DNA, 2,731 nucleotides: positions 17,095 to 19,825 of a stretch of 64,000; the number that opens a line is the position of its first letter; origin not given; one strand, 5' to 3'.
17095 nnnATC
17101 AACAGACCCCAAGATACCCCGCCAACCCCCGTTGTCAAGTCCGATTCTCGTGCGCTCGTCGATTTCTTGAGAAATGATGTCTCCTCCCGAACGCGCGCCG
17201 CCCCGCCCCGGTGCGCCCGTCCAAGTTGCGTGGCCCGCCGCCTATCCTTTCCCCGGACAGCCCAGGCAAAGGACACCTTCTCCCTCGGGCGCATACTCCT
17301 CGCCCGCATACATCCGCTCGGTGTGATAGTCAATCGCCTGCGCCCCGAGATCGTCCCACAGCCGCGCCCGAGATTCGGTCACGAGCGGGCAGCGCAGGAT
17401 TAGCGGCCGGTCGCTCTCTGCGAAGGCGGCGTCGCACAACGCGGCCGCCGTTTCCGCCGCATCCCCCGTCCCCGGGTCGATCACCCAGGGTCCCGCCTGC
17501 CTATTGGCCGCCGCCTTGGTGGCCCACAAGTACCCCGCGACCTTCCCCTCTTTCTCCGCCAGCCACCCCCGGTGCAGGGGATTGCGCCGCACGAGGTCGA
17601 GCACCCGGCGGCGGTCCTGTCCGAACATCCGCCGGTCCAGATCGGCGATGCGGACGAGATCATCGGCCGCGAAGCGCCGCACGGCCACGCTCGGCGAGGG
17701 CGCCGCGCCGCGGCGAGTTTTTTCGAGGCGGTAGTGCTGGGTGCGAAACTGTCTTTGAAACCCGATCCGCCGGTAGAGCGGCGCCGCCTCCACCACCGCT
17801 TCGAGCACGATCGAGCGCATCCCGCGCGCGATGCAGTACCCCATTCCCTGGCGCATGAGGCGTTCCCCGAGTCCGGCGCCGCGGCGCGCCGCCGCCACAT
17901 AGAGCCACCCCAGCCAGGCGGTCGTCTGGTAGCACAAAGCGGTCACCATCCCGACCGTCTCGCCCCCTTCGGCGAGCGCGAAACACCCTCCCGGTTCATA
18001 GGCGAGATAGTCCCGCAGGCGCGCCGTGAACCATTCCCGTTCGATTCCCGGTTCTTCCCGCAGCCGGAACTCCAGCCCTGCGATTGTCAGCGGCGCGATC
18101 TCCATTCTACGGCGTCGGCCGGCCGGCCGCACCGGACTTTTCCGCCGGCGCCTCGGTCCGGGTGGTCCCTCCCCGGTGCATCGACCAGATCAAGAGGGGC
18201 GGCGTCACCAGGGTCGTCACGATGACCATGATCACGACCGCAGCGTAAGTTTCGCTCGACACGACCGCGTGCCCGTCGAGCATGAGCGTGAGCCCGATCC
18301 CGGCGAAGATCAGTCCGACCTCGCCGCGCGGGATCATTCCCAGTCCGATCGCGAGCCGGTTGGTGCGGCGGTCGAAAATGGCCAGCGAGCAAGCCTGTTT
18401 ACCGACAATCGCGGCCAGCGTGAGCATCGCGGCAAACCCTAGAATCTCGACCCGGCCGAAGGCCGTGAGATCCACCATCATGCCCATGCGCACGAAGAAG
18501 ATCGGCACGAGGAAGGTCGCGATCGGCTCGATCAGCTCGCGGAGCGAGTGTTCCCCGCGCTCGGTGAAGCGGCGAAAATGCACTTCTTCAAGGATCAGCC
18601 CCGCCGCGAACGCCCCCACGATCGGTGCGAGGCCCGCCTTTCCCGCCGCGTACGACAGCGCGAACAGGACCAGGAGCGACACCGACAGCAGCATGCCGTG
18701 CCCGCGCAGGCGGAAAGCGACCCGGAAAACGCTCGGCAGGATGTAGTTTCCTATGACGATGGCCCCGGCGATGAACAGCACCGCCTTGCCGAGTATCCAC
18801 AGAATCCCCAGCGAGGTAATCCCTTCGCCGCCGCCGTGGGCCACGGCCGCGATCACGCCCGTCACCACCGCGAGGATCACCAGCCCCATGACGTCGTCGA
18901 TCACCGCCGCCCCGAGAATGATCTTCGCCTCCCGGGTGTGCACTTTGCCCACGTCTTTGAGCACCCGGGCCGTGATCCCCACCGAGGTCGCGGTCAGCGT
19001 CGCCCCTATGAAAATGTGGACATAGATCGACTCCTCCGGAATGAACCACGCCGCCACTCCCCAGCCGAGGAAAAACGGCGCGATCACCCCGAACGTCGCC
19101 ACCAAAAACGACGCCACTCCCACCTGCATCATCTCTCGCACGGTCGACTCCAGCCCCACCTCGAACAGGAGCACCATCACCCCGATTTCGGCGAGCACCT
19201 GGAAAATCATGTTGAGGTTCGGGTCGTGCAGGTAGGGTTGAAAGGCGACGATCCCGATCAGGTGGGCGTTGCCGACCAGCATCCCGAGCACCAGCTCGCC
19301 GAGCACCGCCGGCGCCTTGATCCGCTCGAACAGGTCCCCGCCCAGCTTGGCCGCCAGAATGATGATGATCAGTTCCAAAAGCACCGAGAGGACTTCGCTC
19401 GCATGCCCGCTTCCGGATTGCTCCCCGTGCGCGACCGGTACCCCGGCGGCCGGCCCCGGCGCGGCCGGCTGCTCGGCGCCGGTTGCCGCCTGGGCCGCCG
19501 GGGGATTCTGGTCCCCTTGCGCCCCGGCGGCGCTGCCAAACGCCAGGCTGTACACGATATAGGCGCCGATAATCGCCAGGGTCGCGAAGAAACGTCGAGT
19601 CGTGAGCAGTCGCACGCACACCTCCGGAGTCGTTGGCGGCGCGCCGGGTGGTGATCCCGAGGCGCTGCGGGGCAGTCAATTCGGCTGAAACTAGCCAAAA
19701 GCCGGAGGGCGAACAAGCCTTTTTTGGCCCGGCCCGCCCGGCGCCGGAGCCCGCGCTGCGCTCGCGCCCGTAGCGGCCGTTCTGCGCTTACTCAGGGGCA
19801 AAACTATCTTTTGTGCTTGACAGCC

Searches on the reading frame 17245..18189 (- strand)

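Call 81: search_protein_families(library=pfam, proteins=[window:17245-18189:-], max_evalue=0.0001)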
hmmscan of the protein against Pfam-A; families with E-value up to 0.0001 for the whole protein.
window:17245-18189:- (315 aa): 5 families
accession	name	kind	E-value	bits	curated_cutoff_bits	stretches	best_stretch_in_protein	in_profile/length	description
PF00583.31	Acetyltransf_1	-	2.8e-15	57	20.7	1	51-144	14-116/116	Acetyltransferase (GNAT) family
PF13508.13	Acetyltransf_7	-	7.3e-13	49.2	27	1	68-145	4-83/84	Acetyltransferase (GNAT) domain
PF18014.7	Acetyltransf_18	-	4.3e-10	39.8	22.7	1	181-300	1-115/124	Acetyltransferase (GNAT) domain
PF13673.13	Acetyltransf_10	-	1.2e-08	35.4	23.6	1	69-147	33-110/128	Acetyltransferase (GNAT) domain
PF13527.13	Acetyltransf_9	-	1e-05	26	25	0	89-145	71-125/127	Acetyltransferase (GNAT) domain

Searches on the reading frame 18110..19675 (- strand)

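Call 81: search_protein_families(library=pfam, proteins=[window:18110-19675:-], max_evalue=0.0001)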
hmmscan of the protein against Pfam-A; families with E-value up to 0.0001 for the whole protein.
window:18110-19675:- (522 aa): 1 family
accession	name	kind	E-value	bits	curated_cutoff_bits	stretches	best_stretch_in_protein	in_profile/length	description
PF00999.27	Na_H_Exchanger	-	1.1e-54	186.1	26.2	1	106-495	4-373/375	Sodium/hydrogen exchanger, transmembrane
